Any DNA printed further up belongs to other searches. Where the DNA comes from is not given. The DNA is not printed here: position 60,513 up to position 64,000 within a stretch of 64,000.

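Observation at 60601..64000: Giant open-ended ORF missing from the ORF track: secreted LamG-like plus tandem helical-repeat protein of unknown function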

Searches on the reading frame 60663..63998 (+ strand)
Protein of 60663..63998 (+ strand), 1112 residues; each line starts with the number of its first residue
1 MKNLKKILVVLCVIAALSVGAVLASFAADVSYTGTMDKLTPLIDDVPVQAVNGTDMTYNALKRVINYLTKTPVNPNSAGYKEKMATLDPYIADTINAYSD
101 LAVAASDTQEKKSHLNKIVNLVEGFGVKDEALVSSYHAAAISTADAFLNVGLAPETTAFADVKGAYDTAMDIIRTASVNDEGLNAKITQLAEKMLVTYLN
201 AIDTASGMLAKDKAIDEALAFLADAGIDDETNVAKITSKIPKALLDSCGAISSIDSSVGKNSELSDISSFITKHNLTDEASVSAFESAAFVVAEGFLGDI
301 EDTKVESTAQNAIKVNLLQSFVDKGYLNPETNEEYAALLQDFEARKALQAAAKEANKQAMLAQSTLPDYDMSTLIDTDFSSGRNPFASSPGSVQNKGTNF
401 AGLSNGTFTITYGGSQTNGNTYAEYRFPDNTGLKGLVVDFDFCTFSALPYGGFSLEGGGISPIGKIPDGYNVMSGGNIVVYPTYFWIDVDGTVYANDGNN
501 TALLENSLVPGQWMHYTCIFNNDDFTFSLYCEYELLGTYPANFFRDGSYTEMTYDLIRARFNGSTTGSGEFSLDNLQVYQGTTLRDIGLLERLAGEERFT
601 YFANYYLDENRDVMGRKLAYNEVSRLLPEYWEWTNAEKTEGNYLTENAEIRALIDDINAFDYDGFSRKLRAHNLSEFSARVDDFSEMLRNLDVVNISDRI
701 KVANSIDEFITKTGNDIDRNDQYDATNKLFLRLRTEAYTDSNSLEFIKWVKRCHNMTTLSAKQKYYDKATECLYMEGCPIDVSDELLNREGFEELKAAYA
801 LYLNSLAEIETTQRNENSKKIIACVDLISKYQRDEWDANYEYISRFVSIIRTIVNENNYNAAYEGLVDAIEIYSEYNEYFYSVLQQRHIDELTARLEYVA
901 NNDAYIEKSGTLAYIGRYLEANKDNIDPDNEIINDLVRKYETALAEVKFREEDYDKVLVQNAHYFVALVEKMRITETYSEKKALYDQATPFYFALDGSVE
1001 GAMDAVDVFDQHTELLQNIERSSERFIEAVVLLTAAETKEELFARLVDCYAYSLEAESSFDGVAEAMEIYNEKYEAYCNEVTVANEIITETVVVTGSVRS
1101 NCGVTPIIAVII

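Call 4: search_protein_families(library=pfam, proteins=[window:60663-63998:+], max_evalue=1)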
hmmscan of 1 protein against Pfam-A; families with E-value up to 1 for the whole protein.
window:60663-63998:+ (1112 aa): 2 families
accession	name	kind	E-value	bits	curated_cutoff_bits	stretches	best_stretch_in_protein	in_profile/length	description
PF13385.13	Laminin_G_3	-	0.14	12.7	27.6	1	484-540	47-106/151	Concanavalin A-like lectin/glucanases superfamily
PF12869.13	tRNA_anti-like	-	0.5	10.4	23.5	0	810-858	36-84/146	tRNA_anti-like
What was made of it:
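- On Laminin_G_3 / ConA-like lectin superfamily (domain level): The target scores 12.7 bits, E 0.14 (call 4).
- Closest known: Laminin_G_3 / concanavalin A-like lectin-glucanase superfamily domains. Different: The target itself scores 12.7 bits against a cut-off of 27.6 (call 4).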

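Call 7: find_homologous_proteins(query=window:60663-63998:+)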
Query window:60663-63998:+ (1112 aa): 2 proteins with E <= 0.001 among 8000 candidates.
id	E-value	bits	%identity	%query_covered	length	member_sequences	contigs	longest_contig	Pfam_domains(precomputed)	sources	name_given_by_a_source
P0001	0.0e+0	2307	92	100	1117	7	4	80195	-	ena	-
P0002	0.0e+0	2155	86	100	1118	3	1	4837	-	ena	-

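Call 9: find_encoding_contigs(protein=P0001, flank=10000, max_places=6)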
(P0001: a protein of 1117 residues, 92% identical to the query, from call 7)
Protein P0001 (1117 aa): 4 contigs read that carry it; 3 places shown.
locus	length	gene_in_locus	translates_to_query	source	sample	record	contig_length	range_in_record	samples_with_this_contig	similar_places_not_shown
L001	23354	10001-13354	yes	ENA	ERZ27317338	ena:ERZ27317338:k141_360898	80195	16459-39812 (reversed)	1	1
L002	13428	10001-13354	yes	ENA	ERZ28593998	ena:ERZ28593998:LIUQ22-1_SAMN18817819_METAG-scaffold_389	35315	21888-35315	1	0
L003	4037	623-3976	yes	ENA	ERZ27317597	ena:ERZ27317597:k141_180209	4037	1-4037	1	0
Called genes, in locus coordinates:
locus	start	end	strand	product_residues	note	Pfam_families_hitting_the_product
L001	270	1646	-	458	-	PF01554:MatE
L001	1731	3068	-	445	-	PF01553:Acyltransferase (weak)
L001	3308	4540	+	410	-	PF07470:Glyco_hydro_88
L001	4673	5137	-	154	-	-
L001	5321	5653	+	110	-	PF12844:HTH_19, PF13560:HTH_31, PF01381:HTH_3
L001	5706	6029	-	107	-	PF00719:Pyrophosphatase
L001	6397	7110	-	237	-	PF09997:DUF2238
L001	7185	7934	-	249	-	PF00899:ThiF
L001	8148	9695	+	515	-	PF13541:ChlI, PF01078:Mg_chelatase, PF00158:Sigma54_activat (weak), PF00493:MCM, PF00004:AAA (faint), PF07728:AAA_5, PF13335:Mg_chelatase_C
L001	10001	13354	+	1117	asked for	-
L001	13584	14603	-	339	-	PF00294:PfkB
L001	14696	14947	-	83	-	PF04014:MazE_antitoxin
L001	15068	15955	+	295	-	PF19568:Spore_III_AA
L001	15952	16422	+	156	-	-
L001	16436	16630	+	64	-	PF06686:SpoIIIAC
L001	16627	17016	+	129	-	PF06686:SpoIIIAC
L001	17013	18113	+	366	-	PF09546:Spore_III_AE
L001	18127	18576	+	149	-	-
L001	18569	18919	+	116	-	-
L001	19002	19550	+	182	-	PF12685:SpoIIIAH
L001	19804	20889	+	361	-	PF01118:Semialdhyde_dh, PF02774:Semialdhyde_dhC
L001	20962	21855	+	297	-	PF00126:HTH_1, PF03466:LysR_substrate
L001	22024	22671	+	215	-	-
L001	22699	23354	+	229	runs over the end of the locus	-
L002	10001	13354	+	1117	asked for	-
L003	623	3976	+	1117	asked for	-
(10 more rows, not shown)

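Call 12: search_protein_families(library=ncbifam, proteins=[P0001], max_evalue=1)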
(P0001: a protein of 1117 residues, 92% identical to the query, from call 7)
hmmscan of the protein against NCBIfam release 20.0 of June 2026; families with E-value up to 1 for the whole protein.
P0001 (1117 aa): 0 families

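Call 17: find_related_loci(query=A1, collection=genome_contigs, flank=10000)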
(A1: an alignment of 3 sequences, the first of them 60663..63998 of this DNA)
Query A1 (1112 aa) in genome_contigs; peptide patterns used: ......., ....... (x = any residue, [..] = any of these).
49 stretches matched a pattern, but none encodes a relative of the query by tblastn (E <= 1e-3).
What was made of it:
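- Tried and rejected: The first genome_contigs scan found nothing (call 17).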

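Call 22: search_solved_structures(query=A1, max_evalue=10)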
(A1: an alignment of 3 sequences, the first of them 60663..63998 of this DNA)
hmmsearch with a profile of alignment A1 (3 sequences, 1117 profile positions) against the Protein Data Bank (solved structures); distinct sequences matched with E-value up to 10: 6.
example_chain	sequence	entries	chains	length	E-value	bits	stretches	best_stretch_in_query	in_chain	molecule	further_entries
9qgl_3A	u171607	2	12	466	0.0038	18.4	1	182-360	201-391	Phage tail sheath family protein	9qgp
8fn4_6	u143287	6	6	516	0.092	13.8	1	113-162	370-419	RNA-editing substrate-binding complex protein 6 (RESC6) | RAP domain-containing protein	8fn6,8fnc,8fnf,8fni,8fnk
6c8q_A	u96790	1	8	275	0.54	11.2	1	152-248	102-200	NH(3)-dependent NAD(+) synthetase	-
5dfw_A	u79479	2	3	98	0.54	11.2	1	206-272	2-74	CD81 antigen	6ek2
6ejg_A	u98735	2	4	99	0.56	11.2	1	206-272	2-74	CD81 antigen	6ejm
5dfv_A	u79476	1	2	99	0.56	11.2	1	206-272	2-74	CD81 antigen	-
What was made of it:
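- Tried and rejected: I dismissed it (call 22).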

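Call 23: search_protein_families(library=phrogs, proteins=[P0001], max_evalue=1)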
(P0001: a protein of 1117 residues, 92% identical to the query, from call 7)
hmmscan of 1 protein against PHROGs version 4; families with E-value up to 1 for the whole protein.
P0001 (1117 aa): 2 families
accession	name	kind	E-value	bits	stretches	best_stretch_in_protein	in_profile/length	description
phrog_4151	-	DNA, RNA and nucleotide metabolism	0.38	11.6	0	679-736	91-149/154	DNA binding protein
phrog_5890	-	moron, auxiliary metabolic gene and host takeover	0.68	9.8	0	667-739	80-149/374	tellurite resistance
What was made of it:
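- PHROGs gives no hit (call 23).
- Tried and rejected: PHROGs gave nothing (call 23).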

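Call 24: search_protein_representatives(alignment_id=A1)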
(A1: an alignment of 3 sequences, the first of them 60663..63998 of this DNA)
Query: 3 sequences, 1117 profile positions. Proteins with E-value up to 0.001 (for the whole library): 302; up to 1e-10: 251; up to 1e-30: 180. The best 150 are listed.
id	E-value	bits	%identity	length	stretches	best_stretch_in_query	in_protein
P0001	0.0e+00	2550.0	-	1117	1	1-1117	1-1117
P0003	2.9e-234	797.0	-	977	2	284-1117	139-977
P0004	1.0e-189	649.4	-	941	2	284-1116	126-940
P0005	6.6e-142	491.1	-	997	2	279-1117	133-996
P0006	2.0e-138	479.6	-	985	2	279-1116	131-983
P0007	7.7e-134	464.4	-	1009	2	284-1114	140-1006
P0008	9.2e-132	457.5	-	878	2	308-1116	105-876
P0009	2.1e-131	456.4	-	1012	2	284-1116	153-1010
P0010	4.9e-123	428.6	-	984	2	337-1115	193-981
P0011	5.3e-121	421.9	-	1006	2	279-1116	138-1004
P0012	1.5e-119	417.1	-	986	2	299-1116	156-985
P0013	4.8e-119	415.4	-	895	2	308-1116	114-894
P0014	3.9e-118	412.4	-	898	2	305-1116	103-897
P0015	8.3e-115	401.4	-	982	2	301-1112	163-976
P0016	8.7e-114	398.0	-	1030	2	252-1116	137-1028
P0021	3.9e-102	359.4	-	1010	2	287-1117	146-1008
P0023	1.4e-97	344.4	-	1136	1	5-1112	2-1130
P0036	3.8e-81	289.9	-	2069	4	331-1116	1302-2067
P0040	3.2e-76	273.6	-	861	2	507-1117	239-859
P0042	2.9e-75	270.5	-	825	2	417-1117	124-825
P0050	5.9e-66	239.6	-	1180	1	271-1112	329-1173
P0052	5.2e-64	233.2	-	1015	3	836-1117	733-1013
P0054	1.3e-61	225.3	-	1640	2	311-1116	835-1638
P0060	3.9e-58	213.7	-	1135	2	329-1112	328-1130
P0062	3.9e-57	210.4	-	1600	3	317-1116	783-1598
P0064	8.8e-56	205.9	-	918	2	304-1094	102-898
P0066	1.1e-54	202.4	-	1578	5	485-1116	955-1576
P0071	6.5e-54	199.7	-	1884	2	495-1116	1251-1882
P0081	1.6e-51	191.8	-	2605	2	498-1116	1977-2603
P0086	2.5e-49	184.6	-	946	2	487-1117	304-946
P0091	1.5e-48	182.0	-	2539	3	350-1116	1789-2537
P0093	2.9e-48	181.0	-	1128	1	1-1116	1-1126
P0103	5.6e-46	173.5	-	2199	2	81-1116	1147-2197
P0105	1.3e-45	172.2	-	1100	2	507-1117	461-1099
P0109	1.5e-44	168.7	-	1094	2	434-1116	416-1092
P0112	2.0e-44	168.3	-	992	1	562-1111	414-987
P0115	8.2e-44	166.3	-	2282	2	239-1111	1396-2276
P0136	3.9e-40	154.1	-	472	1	729-1117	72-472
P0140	5.1e-39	150.4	-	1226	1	1-1032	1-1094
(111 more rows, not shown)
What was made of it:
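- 62418..63944 (+): C-terminal all-helical rod domain (aa 586-1094). It has one beta hairpin (aa 631-643), then alternating long (33-44 aa) and short (15-17 aa) helices in units of about 70 aa. This is the most conserved part of the family. The family core always covers this region (call 24).
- Family of 302 representatives whose conserved core runs from aa ~300 to the C-terminus: call 24.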

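Call 27: search_protein_families(library=pfam, proteins=[P0036, P0081, P0091, P0103], max_evalue=0.001)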
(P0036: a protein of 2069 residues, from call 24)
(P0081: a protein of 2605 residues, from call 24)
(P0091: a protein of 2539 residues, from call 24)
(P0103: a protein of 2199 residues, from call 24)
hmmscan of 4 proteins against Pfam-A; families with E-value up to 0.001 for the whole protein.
P0036 (2069 aa): 0 families

P0081 (2605 aa): 1 family
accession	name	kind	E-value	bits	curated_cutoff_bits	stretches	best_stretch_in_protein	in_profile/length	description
PF14829.11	GPAT_N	-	0.00089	19.6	25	0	801-850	11-61/76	Glycerol-3-phosphate acyltransferase N-terminal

P0091 (2539 aa): 0 families

P0103 (2199 aa): 1 family
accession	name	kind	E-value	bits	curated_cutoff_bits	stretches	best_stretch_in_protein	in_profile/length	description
PF13385.13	Laminin_G_3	-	0.00014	22.5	27.6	1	1557-1652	47-142/151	Concanavalin A-like lectin/glucanases superfamily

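Call 28: search_protein_families(library=pfam, proteins=[P0054, P0062, P0066, P0071, P0115], max_evalue=0.001)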
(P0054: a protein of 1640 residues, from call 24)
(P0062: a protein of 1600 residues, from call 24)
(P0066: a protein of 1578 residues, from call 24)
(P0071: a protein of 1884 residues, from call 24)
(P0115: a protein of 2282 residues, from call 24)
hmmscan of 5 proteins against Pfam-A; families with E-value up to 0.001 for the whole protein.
P0054 (1640 aa): 1 family
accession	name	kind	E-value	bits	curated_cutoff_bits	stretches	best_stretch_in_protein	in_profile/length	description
PF13385.13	Laminin_G_3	-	5.9e-05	23.7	27.6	1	1003-1098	45-142/151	Concanavalin A-like lectin/glucanases superfamily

P0062 (1600 aa): 1 family
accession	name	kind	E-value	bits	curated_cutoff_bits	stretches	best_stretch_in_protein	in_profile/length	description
PF13385.13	Laminin_G_3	-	1.4e-05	25.7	27.6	1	958-1056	45-142/151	Concanavalin A-like lectin/glucanases superfamily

P0066 (1578 aa): 1 family
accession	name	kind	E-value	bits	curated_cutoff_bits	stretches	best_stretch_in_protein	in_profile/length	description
PF13385.13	Laminin_G_3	-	0.00097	19.7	27.6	0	925-1041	25-142/151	Concanavalin A-like lectin/glucanases superfamily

P0071 (1884 aa): 0 families

P0115 (2282 aa): 5 families
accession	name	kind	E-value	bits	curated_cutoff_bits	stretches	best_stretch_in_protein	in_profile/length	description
PF08614.16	ATG16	-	8.8e-06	26.5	33.7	1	874-969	81-176/200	Autophagy protein 16 (ATG16)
PF24319.2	DUF7491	-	0.0001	22.9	30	1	879-954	12-87/90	Coiled-coil region of unknown function (DUF7491)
PF13851.11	GAS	-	0.00048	20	32.3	0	874-984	26-139/200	Growth-arrest specific micro-tubule binding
PF06818.20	Fez1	-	0.00052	21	34.4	0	880-1000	30-142/199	Fez1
PF23991.1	DUF7310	-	0.00085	20.2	40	0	1075-1136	18-79/83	Coiled-coil region of unknown function (DUF7310)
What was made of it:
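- On Laminin_G_3 / ConA-like lectin superfamily (domain level): The best large relatives score 25.7 bits (call 28).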

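Call 32: find_homologous_proteins(query=A2, max_evalue=0.00001)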
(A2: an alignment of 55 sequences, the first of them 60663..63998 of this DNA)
Query A2 (55 sequences) (1112 aa, profile of the alignment): 2 proteins with E <= 0.00001 among 8000 candidates.
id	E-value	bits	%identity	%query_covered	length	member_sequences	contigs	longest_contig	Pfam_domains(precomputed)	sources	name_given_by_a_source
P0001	0.0e+0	1061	92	100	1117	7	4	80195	-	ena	-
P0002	0.0e+0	1052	86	100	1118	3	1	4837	-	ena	-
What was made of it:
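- Tried and rejected: Word-indexed homology searches with the full protein and with a 55-sequence alignment returned only the two close orthologues (calls 7, 32).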

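Call 34: find_encoding_contigs(protein=P0003, flank=10000, max_places=3)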
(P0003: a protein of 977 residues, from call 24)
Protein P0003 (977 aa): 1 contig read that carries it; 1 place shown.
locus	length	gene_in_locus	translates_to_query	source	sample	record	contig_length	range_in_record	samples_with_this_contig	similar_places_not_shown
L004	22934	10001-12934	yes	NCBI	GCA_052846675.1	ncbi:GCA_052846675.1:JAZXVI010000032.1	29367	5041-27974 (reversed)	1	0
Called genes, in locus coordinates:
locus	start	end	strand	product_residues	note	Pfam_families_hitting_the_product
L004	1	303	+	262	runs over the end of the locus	PF13353:Fer4_12, PF04055:Radical_SAM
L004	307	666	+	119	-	PF00936:BMC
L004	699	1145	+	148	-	PF00009:GTP_EFTU (faint), PF10662:PduV-EutP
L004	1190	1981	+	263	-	PF00142:Fer4_NifH (weak), PF01656:CbiA, PF02374:ArsA_ATPase (faint), PF06564:CBP_BcsQ (weak), PF07015:VirC1 (faint), PF09140:MipZ, PF10609:ParA, PF13614:AAA_31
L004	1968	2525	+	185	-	-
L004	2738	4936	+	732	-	PF08531:Bac_rhamnosid_N, PF05592:Bac_rhamnosid, PF17389:Bac_rhamnosid6H, PF17390:Bac_rhamnosid_C (weak)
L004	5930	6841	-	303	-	PF09997:DUF2238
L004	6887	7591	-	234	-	PF00899:ThiF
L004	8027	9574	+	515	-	PF13541:ChlI, PF01078:Mg_chelatase, PF00158:Sigma54_activat (faint), PF00493:MCM, PF07728:AAA_5, PF13335:Mg_chelatase_C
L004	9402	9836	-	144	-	-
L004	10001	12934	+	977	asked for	-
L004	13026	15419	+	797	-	-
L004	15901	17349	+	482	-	-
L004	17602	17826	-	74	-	PF12844:HTH_19, PF01381:HTH_3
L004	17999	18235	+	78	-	-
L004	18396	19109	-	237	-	PF01975:SurE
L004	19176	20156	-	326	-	PF01368:DHH, PF02272:DHHA1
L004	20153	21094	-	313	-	PF01368:DHH, PF02272:DHHA1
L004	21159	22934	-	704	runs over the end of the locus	PF00583:Acetyltransf_1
